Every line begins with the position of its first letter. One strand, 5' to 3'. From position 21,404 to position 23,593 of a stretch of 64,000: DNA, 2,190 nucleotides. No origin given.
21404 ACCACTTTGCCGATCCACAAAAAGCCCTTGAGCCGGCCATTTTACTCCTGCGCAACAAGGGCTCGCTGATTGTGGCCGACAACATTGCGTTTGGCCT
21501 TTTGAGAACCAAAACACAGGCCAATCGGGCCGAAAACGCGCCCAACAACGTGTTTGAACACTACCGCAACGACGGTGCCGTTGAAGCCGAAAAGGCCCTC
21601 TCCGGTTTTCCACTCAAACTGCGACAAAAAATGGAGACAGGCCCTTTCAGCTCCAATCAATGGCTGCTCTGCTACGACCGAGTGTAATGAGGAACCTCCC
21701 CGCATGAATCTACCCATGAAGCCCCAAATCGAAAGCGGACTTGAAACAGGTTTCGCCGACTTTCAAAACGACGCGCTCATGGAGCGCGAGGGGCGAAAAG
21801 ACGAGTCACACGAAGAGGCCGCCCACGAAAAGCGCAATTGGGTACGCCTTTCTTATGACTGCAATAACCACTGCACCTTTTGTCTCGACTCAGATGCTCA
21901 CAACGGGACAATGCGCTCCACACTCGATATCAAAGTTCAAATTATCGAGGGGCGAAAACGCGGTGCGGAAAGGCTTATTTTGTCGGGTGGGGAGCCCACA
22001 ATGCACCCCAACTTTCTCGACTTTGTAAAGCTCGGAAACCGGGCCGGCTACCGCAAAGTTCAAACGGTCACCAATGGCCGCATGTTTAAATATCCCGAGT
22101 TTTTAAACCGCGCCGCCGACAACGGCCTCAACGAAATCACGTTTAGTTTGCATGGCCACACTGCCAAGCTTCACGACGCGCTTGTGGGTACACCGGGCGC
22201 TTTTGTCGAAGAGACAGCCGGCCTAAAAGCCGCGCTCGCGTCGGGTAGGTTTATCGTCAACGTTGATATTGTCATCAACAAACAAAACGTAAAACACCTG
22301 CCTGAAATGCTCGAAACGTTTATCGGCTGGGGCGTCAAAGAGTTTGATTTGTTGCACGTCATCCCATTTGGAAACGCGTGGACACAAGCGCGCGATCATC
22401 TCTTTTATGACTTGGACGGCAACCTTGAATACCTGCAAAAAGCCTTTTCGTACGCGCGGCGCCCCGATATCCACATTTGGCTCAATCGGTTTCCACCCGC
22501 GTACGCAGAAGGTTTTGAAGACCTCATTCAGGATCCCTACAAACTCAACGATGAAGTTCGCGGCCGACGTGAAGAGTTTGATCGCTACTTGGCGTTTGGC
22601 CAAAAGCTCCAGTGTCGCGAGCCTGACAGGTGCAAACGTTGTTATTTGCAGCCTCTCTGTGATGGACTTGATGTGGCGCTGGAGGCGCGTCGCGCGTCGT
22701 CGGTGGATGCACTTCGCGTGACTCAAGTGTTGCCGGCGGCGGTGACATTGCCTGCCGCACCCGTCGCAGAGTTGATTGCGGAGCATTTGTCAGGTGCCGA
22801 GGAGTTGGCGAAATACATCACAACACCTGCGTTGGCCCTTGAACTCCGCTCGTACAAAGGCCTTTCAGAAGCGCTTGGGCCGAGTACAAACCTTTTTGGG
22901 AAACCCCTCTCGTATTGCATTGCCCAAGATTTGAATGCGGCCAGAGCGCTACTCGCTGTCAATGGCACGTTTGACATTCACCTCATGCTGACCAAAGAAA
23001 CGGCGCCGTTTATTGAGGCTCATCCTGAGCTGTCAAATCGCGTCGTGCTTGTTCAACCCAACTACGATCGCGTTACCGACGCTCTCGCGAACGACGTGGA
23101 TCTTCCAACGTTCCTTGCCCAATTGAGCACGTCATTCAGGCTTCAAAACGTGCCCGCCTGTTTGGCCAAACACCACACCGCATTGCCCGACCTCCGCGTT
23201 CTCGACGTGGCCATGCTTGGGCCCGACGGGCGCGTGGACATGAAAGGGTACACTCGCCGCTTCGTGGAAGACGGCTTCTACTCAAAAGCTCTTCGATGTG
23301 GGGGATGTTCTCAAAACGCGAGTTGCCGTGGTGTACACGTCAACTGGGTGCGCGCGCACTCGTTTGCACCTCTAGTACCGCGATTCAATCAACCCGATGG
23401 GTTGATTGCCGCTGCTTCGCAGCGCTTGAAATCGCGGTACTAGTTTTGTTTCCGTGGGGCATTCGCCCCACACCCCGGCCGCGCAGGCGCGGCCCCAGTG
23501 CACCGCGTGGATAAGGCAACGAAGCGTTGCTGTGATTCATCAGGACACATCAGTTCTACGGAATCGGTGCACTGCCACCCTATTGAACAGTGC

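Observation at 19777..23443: Tandem paralogous radical-SAM/SPASM-like enzymes (one fused to a methyltransferase) behind a perfect 18-bp palindrome.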

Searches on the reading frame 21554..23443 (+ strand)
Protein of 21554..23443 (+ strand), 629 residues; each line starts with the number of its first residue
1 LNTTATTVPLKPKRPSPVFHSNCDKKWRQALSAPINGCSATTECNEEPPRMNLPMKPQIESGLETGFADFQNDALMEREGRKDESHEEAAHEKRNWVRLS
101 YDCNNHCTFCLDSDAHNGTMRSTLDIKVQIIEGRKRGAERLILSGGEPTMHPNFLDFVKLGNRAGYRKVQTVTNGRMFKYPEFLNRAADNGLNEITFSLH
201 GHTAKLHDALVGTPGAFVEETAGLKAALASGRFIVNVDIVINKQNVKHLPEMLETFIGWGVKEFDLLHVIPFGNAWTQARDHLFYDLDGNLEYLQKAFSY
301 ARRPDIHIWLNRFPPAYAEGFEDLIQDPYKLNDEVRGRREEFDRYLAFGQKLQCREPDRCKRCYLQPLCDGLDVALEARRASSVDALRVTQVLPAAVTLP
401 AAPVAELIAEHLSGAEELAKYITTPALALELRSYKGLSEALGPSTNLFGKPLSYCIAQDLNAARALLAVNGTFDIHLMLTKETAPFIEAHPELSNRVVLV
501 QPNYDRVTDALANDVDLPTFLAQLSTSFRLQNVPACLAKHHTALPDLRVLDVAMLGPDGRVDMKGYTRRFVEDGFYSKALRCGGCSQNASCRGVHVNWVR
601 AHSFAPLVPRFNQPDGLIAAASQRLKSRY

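Call 3: search_protein_families(library=pfam, proteins=[window:21554-23443:+], max_evalue=0.01)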
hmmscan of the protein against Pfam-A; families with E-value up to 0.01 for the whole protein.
window:21554-23443:+ (629 aa): 2 families
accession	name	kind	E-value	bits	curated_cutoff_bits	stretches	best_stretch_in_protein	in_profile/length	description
PF04055.27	Radical_SAM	-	6.3e-17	62.7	29.5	1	100-254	4-164/166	Radical SAM superfamily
PF13353.11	Fer4_12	-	0.00052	20.8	22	1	101-199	13-113/137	4Fe-4S single cluster domain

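Call 4: search_protein_families(library=ncbifam, proteins=[window:21554-23443:+], max_evalue=0.01)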
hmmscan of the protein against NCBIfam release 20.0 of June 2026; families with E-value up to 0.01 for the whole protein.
window:21554-23443:+ (629 aa): 43 families (the best 25 are shown)
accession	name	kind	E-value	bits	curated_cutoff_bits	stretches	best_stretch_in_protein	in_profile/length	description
NF038332.1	rSAM_rare_HxsC4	exception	9.3e-33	113.8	500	1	90-262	11-187/335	radical SAM protein HxsC4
TIGR03977.1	rSAM_pair_HxsC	equivalog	1.6e-26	92.9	267.9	1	92-314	24-249/292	His-Xaa-Ser system radical SAM maturase HxsC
TIGR04466.1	rSAM_BlsE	equivalog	1.9e-19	70.3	400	1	93-266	3-172/327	cytosylglucuronate decarboxylase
TIGR04317.1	W_rSAM_matur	equivalog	6.6e-18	64.9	380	1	92-314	3-226/349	tungsten cofactor oxidoreductase radical SAM maturase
TIGR04545.1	rSAM_ahbD_hemeb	equivalog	2.6e-17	63.3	500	1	99-279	6-185/339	heme b synthase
TIGR02668.1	moaA_archaeal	equivalog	1.5e-15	57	325.25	1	98-296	15-212/303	GTP 3',8-cyclase MoaA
TIGR04053.2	TIGR04053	equivalog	2.9e-15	56.4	395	1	106-276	24-193/366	TIGR04053 family radical SAM/SPASM domain-containing protein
TIGR04133.1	rSAM_w_lipo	hypoth_equivalog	4.2e-14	52.2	425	1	99-278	30-211/350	TIGR04133 family radical SAM/SPASM protein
NF045646.2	rSAM_Se_TrsS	equivalog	7.3e-14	51.1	490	1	100-254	93-249/441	radical SAM (seleno)protein TrsS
TIGR02666.1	moaA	equivalog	1.3e-13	50.7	284.05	1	101-298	18-220/336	GTP 3',8-cyclase MoaA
NF045574.1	sacti_mat_StsB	exception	5.1e-13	48.7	625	1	80-279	83-279/466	StsB family radical SAM/SPASM domain sactipeptide maturase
NF001199.0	PRK00164.2-1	equivalog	1.5e-12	47.3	231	1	98-275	17-190/308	GTP 3',8-cyclase MoaA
TIGR04051.1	rSAM_NirJ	equivalog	1.5e-12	47.2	515.45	1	101-279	10-186/354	heme d1 biosynthesis radical SAM protein NirJ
NF049973.1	radical_Rv1681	equivalog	2.1e-12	46.6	380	1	75-254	50-232/326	Rv1681 family radical SAM protein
TIGR02109.1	PQQ_syn_pqqE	equivalog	1.2e-11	44.2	381.35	1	98-282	12-194/358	pyrroloquinoline quinone biosynthesis protein PqqE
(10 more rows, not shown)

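Call 9: find_homologous_proteins(query=window:21704-23443:+)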
Query window:21704-23443:+ (579 aa): 1488 proteins with E <= 0.001 among 8000 candidates; the best 120 are listed.
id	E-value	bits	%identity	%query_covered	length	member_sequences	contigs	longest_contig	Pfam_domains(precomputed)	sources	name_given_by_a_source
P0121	0.0e+0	1288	100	96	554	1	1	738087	PF04055.28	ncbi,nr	ncbi:MAG: radical SAM protein [Polyangiaceae bacterium]|nr:radical SAM protein [Polyangiaceae bacter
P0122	2.8e-298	1008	78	96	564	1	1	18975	PF04055.28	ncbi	ncbi:MAG: radical SAM protein [Polyangiaceae bacterium]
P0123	7.5e-293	991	77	96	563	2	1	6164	PF04055.28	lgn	-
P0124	2.1e-291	986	76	97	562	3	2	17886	PF04055.28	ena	-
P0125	3.2e-289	979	75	97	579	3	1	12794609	PF04055.28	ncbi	-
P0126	4.0e-285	965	75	95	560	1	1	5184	PF04055.28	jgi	jgi:MoaA/NifB/PqqE/SkfB family radical SAM enzyme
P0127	6.1e-285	964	76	97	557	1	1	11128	PF04055.28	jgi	jgi:MoaA/NifB/PqqE/SkfB family radical SAM enzyme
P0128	3.0e-282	956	74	97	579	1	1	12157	PF04055.28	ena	-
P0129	1.1e-276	937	74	96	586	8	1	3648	PF04055.28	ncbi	-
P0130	6.1e-275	931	73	96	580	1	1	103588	PF04055.28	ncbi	ncbi:MAG: radical SAM protein [Polyangiaceae bacterium]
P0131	1.5e-274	930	73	95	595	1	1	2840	PF04055.28,PF13353.12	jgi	jgi:MoaA/NifB/PqqE/SkfB family radical SAM enzyme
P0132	3.6e-261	886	69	96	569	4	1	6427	PF04055.28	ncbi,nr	ncbi:MAG TPA: radical SAM protein [Candidatus Nanopelagicales bacterium]|nr:radical SAM protein [Can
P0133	1.7e-260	884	70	95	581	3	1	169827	PF04055.28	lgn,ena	-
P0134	1.8e-259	880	69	95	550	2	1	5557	PF04055.28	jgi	jgi:MoaA/NifB/PqqE/SkfB family radical SAM enzyme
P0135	3.3e-257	873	70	94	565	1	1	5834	PF04055.28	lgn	-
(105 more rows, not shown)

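Call 25: search_solved_structures(query=A2, max_evalue=0.01, show_alignments=1)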
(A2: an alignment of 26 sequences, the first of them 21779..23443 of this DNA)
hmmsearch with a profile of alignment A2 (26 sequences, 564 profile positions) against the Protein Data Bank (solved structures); distinct sequences matched with E-value up to 0.01: 12.
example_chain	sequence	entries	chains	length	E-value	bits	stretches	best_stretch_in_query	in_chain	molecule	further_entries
7vob_C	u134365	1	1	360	4.1e-15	58.7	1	41-216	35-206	Cytosylglucuronate decarboxylase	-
7voc_C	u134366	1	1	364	4.2e-15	58.7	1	41-216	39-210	Cytosylglucuronate decarboxylase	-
8wm2_A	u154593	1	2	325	2.1e-07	33.2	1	29-150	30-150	Fe-S radical SAM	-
7tol_A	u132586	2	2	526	4.9e-06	28.7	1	51-152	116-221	glycerol dibiphytanyl glycerol tetraether - macrocyclic archaeol synthase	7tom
6b4c_A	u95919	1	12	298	0.00037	22.6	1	49-140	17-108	Viperin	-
7n7i_A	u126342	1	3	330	0.0004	22.4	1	49-140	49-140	Viperin-like enzyme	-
9dgw_A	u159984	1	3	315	0.00041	22.4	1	49-140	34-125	Radical SAM core domain-containing protein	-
9dfw_A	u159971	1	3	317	0.00043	22.3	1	49-140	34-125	Radical SAM core domain-containing protein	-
9dfu_A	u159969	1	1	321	0.0039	19.2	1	52-138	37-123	Radical SAM core domain-containing protein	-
9dfn_A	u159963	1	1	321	0.0045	19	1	52-138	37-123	Radical SAM core domain-containing protein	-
6c8v_A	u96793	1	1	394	0.0058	18.6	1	81-228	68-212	Coenzyme PQQ synthesis protein E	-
6efn_A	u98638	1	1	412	0.0083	18.1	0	48-211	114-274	Sporulation killing factor maturation protein SkfB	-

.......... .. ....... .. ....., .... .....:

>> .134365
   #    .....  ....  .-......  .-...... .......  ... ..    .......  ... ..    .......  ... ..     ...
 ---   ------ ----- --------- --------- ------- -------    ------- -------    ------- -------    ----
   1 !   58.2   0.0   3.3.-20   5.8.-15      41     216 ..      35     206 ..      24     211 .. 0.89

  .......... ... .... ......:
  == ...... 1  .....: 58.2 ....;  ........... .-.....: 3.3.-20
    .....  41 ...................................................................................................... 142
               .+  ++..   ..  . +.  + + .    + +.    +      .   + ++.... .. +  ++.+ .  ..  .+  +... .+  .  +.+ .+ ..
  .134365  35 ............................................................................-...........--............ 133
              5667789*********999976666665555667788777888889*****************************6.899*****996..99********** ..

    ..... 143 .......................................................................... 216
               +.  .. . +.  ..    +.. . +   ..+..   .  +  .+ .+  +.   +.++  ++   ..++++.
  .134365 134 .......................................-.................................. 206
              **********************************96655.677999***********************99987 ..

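Call 42: predict_structure(alignment_id=A2)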
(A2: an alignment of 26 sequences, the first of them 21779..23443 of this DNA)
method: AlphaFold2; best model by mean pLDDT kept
length: 554 residues; sequences in the alignment: 26
mean_pLDDT: 68.4   pTM: 0.58
mean pLDDT of the five models: 68.4, 67.5, 66.3, 64.5, 64.3
residues with pLDDT >= 90: 137; 70-90: 165; 50-70: 91; < 50: 161
segments of 3 or more residues with pLDDT < 50: 1-9, 27-54, 56-58, 126-134, 136-139, 194-205, 252-271, 273-288, 499-509, 513-554
pLDDT, mean of each block of 10 residues (from residue 1): 40 53 47 29 36 49 68 61 82 82 84 91 58 47 77 90 76 82 88 47 47 64 79 66 54 36 39 44 43 67 91 91 94 96 94 95 88 95 95 92 95 95 82 66 87 87 85 87 81 59 41 47 29 36 39 41
secondary structure, 60 per line:
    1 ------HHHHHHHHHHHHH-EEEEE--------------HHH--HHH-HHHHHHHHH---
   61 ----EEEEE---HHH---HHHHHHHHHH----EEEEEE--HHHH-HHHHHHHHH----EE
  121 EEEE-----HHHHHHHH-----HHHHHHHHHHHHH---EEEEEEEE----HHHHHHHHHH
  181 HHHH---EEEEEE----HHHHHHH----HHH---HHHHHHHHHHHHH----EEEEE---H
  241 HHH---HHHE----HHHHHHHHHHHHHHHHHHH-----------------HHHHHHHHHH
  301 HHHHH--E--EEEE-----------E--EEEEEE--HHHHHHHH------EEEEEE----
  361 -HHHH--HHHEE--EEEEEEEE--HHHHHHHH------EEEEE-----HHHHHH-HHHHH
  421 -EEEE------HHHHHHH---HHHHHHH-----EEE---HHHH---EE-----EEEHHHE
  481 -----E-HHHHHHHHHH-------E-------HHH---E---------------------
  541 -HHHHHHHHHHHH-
elements in order: H7-19 E21-25 H49-57 E65-69 H79-88 E93-98 H101-104 H106-114 E119-124 H130-137 H143-155 E159-166 H171-184 E188-193 H198-204 H215-227 E232-236 H240-243 H255-273 H291-305 E311-314 E329-334 H337-344 E351-356 H362-365 E375-382 H385-392 E399-403 H409-414 H416-420 E422-425 H432-438 H442-448 E454-456 H460-463 E474-476 H488-497 H542-553

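Call 48: search_protein_families(library=padloc, proteins=[window:21704-23443:+], max_evalue=0.01)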
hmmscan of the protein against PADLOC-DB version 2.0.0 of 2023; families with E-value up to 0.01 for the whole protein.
window:21704-23443:+ (579 aa): 2 families
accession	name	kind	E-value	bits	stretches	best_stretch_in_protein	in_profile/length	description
PDLC02904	pVip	-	4.4e-13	47.4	1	49-225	9-181/262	Viperins associated with kinases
PDLC02903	pVip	-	1.1e-12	45.9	1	49-209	6-164/257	Viperins not associated with kinases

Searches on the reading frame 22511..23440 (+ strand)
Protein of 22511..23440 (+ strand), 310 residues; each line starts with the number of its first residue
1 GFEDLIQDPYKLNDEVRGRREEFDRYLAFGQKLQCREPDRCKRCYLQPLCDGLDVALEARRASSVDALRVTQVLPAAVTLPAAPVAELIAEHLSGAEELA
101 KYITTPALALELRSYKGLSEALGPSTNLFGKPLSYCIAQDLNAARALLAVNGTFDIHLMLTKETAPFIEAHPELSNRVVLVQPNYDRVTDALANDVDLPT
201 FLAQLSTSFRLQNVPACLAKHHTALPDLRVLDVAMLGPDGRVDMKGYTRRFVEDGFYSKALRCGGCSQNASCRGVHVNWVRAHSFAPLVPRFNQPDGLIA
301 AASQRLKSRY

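Call 57: search_protein_families(library=pfam, proteins=[window:22511-23440:+], max_evalue=10)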
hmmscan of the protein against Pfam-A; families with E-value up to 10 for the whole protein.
seq(310 aa): 1 family
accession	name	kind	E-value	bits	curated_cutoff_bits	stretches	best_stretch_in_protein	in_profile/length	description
PF21244.3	PurT_C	-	0.14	12.1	26.7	1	114-132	16-36/68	PurT, C-terminal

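Call 58: search_protein_families(library=ncbifam, proteins=[window:22511-23440:+], max_evalue=10)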
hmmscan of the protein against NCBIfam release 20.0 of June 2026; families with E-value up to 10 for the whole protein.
seq(310 aa): 2 families
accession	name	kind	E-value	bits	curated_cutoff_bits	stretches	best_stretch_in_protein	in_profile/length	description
NF052473.1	rSAM_FlmE_OhkG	exception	0.25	10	500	1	20-62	396-435/481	FlmE/OhkG family radical SAM/SPASM peptide maturase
TIGR04085.1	rSAM_more_4Fe4S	domain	0.26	11.7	27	1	27-52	45-72/93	SPASM domain-containing protein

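Call 72: search_protein_representatives(protein=window:22601-23440:+)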
Query: 280 residues. Proteins with E-value up to 0.001 (for the whole library): 216; up to 1e-10: 104; up to 1e-30: 11. The best 150 are listed.
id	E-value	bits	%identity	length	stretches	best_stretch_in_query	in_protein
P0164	3.3e-70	253.2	50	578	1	2-260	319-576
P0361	1.4e-50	188.9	45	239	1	39-261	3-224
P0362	1.2e-43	166.1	35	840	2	3-260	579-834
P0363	4.8e-40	154.3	50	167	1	106-261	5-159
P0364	9.9e-38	146.7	37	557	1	3-260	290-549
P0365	1.2e-36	143.2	35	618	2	67-260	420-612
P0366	9.0e-36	140.3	62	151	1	150-256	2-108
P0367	5.6e-35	137.7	37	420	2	71-262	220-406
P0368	2.0e-34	135.9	39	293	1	3-260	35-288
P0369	4.8e-31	124.8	33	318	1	33-260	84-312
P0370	8.9e-31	123.9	39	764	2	45-263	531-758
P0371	1.9e-30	122.8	37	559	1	2-260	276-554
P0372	5.7e-30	121.2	45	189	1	116-262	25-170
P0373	9.8e-30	120.5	35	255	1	60-263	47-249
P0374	1.1e-29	120.3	39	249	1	68-261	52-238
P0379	3.4e-28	115.4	32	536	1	3-260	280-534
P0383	5.2e-26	108.3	30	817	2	2-266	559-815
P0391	2.3e-23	99.6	32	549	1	1-260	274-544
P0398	5.9e-19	85.1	30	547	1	8-260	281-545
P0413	9.1e-16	74.7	27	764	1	2-261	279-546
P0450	5.1e-12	62.4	25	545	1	2-260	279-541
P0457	1.7e-11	60.6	21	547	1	10-257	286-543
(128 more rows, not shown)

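Call 73: list_cluster_members(proteins=[P0362, P0364, P0371, P0379, P0383, P0391, P0398, P0413, P0450, P0457])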
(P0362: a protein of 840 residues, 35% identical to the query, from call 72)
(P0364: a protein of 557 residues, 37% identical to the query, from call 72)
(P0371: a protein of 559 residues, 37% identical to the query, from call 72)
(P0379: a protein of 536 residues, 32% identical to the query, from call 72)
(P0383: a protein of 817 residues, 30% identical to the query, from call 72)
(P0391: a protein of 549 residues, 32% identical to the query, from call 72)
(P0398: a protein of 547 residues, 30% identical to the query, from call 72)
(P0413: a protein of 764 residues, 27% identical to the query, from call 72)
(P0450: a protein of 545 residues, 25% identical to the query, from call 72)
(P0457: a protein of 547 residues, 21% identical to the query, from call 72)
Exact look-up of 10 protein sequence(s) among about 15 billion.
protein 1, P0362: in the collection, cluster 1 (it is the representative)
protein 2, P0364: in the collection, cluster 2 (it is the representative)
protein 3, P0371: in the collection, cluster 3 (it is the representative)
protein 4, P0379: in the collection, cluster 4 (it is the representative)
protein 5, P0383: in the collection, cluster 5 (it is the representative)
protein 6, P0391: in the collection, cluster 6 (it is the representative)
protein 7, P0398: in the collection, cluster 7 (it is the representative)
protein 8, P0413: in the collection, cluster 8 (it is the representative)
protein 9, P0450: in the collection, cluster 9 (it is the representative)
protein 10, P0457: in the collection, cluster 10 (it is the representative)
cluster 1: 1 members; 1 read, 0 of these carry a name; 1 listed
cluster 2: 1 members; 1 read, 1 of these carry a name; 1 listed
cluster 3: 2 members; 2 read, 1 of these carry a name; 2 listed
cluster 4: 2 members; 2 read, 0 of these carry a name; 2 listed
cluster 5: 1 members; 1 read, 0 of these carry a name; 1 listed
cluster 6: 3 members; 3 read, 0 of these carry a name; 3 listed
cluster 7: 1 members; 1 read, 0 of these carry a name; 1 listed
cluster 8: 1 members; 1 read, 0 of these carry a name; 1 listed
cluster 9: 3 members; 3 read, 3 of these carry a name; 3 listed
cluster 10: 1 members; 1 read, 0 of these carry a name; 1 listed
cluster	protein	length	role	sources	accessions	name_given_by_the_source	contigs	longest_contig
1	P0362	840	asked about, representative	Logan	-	-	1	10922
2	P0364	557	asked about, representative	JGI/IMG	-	MoaA/NifB/PqqE/SkfB family radical SAM enzyme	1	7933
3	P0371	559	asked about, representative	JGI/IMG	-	MoaA/NifB/PqqE/SkfB family radical SAM enzyme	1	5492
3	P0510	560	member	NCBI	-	-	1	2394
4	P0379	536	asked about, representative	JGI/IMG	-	-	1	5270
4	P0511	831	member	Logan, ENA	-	-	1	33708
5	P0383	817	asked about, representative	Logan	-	-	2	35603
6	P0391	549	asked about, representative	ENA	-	-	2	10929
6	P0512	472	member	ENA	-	-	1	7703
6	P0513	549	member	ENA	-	-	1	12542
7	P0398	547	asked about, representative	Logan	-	-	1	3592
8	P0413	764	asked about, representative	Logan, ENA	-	-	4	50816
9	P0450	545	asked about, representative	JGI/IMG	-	MoaA/NifB/PqqE/SkfB family radical SAM enzyme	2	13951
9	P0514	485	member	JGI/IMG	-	MoaA/NifB/PqqE/SkfB family radical SAM enzyme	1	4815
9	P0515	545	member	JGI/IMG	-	MoaA/NifB/PqqE/SkfB family radical SAM enzyme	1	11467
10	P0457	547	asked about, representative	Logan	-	-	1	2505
